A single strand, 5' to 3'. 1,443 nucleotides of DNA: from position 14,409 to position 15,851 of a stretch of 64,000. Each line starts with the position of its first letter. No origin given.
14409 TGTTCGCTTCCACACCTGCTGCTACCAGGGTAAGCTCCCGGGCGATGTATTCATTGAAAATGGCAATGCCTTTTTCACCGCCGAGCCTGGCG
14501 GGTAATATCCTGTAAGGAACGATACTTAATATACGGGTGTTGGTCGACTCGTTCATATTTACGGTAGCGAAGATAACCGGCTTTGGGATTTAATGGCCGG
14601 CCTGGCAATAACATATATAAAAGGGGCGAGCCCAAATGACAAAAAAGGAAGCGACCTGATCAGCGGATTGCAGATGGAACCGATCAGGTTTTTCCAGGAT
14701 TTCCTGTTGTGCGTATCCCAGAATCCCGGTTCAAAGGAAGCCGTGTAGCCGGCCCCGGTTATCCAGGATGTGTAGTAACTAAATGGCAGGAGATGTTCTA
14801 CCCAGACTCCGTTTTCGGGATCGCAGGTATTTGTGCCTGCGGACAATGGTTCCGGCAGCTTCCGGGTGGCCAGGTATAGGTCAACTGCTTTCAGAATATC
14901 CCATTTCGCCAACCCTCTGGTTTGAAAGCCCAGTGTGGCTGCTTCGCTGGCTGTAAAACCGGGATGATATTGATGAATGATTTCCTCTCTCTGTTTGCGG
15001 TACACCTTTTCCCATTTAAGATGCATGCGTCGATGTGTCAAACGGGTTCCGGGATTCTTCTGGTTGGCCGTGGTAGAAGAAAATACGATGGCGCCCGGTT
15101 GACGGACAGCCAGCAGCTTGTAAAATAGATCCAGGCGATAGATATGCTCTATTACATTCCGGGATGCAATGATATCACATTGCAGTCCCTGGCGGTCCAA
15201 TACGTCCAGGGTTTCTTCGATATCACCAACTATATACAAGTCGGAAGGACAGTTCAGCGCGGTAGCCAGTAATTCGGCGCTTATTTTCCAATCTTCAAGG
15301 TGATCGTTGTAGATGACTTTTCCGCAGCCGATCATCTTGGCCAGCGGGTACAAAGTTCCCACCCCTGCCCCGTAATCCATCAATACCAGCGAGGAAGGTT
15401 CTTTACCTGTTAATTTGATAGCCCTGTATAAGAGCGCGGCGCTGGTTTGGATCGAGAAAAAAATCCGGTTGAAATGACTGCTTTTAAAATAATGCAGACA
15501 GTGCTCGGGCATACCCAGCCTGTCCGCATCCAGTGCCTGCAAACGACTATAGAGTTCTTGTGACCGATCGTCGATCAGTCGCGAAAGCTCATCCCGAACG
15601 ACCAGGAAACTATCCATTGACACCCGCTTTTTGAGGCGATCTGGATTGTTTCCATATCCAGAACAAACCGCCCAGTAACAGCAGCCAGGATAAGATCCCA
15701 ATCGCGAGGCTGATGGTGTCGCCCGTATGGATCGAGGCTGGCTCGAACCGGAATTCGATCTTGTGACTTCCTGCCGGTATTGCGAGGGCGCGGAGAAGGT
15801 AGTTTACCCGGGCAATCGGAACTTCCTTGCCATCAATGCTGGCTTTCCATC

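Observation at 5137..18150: Two convergent glycan-modification operons (GtrB-like GT2 + YfhO GT-C + GT2/GT4 + three methyltransferases) with an embedded propeller sensor kinase and LytTR regulator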

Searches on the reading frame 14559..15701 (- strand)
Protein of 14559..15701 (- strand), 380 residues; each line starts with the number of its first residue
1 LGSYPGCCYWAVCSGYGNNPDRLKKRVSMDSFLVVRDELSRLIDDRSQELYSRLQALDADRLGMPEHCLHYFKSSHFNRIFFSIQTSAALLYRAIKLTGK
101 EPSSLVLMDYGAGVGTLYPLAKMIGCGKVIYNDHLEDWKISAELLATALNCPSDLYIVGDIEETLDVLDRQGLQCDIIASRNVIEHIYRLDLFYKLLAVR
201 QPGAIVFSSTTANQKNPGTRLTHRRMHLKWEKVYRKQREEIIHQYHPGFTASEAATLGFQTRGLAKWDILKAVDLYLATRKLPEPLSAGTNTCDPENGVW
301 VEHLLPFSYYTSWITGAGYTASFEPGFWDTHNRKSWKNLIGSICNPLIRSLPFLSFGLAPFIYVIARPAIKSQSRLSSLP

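Call 3: search_protein_families(library=pfam, proteins=[window:14559-15701:-], max_evalue=0.01)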
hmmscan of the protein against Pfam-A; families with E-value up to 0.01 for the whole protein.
window:14559-15701:- (380 aa): 1 family
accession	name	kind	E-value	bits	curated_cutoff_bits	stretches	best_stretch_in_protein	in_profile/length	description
PF13489.12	Methyltransf_23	-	0.0099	16.1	27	0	98-230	17-132/164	Methyltransferase domain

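Call 4: search_protein_families(library=ncbifam, proteins=[window:14559-15701:-], max_evalue=0.01)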
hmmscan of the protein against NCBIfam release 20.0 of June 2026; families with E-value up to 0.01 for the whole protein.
window:14559-15701:- (380 aa): 1 family
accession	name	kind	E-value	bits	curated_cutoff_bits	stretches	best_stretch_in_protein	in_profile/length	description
TIGR01983.1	UbiG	equivalog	0.0016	17.8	102.95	1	100-211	46-154/228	bifunctional 2-polyprenyl-6-hydroxyphenol methylase/3-demethylubiquinol 3-O-methyltransferase UbiG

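Call 46: search_solved_structures(query=window:14559-15617:-, max_evalue=1)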
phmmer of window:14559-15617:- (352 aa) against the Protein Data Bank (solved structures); distinct sequences matched with E-value up to 1: 0.

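Call 81: search_protein_families(library=ncbifam, proteins=[window:14559-15617:-], max_evalue=1)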
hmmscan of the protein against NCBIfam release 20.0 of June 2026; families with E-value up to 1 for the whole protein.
window:14559-15617:- (352 aa): 1 family
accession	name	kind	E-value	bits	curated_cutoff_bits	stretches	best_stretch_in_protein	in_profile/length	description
TIGR01983.1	UbiG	equivalog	0.0014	18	102.95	1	71-183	45-154/228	bifunctional 2-polyprenyl-6-hydroxyphenol methylase/3-demethylubiquinol 3-O-methyltransferase UbiG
